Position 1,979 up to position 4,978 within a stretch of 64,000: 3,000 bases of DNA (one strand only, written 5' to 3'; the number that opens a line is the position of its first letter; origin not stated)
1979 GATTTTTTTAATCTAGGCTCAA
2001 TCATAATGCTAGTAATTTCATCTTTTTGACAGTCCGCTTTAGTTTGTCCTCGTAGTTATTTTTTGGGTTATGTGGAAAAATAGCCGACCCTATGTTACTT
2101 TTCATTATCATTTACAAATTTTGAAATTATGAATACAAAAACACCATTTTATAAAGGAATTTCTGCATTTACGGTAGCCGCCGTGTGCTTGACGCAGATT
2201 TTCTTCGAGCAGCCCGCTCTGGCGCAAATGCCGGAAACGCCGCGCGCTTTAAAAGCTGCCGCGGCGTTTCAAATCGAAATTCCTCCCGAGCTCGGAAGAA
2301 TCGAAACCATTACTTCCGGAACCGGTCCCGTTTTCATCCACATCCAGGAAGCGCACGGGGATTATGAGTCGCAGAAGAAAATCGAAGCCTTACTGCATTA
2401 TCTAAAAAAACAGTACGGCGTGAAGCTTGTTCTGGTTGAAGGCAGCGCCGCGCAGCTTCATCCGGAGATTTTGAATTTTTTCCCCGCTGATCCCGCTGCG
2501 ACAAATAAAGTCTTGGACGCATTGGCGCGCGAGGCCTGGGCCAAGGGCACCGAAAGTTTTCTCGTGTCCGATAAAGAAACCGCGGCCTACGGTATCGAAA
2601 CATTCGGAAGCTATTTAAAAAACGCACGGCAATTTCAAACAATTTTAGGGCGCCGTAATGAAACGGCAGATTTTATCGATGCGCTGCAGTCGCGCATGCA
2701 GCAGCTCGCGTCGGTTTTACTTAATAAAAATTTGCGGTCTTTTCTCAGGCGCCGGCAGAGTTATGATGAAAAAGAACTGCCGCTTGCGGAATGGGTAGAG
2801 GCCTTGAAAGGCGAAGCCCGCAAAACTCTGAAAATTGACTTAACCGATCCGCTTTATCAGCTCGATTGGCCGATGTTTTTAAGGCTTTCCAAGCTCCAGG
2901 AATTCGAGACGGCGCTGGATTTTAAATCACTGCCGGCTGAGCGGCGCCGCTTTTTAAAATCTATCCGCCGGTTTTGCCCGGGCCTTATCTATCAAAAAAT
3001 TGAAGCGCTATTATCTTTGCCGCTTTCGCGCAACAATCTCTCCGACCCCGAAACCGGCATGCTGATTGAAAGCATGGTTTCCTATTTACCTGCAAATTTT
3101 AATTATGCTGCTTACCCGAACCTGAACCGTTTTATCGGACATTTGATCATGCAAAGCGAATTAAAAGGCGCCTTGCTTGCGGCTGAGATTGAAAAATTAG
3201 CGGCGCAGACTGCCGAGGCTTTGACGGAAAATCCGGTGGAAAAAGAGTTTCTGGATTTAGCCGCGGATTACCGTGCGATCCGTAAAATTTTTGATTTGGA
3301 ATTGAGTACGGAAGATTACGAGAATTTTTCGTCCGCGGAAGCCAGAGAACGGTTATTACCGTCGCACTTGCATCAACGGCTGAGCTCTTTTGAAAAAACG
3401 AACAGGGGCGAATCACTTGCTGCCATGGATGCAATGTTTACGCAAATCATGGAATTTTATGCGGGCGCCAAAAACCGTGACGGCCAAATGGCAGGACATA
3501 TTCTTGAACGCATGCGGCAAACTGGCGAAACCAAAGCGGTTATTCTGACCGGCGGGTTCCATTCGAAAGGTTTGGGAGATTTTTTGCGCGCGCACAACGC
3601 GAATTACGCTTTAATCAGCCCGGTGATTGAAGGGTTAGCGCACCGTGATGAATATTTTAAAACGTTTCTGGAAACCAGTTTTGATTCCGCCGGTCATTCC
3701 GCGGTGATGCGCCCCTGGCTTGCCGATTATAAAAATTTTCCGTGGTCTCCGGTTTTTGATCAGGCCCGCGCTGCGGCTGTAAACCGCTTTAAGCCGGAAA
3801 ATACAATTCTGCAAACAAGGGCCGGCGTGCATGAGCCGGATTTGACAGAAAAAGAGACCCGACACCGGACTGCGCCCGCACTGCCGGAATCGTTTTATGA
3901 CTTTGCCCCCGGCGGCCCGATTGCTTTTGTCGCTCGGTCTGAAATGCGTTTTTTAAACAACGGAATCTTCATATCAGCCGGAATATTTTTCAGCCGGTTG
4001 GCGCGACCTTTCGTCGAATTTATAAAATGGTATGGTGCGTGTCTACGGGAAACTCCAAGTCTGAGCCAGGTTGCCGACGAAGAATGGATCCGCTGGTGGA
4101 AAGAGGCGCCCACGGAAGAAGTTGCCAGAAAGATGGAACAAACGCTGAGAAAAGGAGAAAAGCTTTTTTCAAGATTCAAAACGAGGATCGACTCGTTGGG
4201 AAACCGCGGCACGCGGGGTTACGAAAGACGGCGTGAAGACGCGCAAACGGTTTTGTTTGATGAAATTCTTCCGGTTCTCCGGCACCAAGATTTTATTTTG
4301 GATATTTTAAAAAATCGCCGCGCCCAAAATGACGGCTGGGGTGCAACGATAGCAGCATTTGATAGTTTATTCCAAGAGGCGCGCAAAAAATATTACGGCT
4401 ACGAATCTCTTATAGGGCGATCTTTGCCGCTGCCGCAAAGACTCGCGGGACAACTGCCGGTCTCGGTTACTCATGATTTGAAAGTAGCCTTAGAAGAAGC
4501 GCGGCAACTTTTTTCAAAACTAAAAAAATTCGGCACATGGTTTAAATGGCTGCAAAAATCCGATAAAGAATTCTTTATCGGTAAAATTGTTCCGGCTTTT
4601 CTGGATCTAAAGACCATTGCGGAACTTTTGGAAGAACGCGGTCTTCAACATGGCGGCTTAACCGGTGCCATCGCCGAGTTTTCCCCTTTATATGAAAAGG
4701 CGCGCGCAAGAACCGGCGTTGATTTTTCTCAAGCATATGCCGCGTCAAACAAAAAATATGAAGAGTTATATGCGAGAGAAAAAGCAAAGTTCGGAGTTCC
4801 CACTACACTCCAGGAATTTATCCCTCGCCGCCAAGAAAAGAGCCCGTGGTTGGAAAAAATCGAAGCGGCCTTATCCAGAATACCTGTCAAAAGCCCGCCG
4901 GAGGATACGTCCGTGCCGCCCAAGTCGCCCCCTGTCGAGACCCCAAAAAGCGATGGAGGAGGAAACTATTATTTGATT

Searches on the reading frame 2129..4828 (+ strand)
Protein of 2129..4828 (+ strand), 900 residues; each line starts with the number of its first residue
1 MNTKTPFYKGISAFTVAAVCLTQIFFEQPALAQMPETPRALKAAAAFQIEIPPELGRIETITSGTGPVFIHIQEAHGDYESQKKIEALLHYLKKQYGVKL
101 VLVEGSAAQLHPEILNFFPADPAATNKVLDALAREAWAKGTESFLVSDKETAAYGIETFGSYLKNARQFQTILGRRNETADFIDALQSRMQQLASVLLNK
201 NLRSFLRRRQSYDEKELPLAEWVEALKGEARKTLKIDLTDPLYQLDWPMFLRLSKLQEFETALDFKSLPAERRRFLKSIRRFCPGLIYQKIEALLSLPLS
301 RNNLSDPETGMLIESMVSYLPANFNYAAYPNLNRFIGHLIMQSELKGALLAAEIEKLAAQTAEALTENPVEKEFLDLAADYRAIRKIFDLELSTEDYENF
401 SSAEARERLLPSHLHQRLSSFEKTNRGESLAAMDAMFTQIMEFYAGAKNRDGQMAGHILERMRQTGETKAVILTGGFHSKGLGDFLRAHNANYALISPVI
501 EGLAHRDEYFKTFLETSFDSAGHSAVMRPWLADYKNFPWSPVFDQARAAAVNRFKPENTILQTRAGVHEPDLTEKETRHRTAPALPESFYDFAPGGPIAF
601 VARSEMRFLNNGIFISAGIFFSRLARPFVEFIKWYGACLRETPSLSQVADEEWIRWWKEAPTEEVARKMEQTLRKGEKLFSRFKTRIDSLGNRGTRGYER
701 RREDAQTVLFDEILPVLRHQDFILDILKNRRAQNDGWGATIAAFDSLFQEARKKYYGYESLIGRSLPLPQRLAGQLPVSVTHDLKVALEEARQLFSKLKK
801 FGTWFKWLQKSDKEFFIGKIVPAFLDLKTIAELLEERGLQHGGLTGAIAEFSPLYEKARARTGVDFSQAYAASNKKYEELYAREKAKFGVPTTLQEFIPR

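Call 32: search_solved_structures(query=window:2129-4828:+, max_evalue=1)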
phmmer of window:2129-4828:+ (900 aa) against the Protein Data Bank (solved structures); distinct sequences matched with E-value up to 1: 1.
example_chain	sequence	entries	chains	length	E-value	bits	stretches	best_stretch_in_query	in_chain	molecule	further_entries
3lws_A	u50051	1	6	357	0.27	12.8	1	817-871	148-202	Aromatic amino acid beta-eliminating lyase/threonine aldolase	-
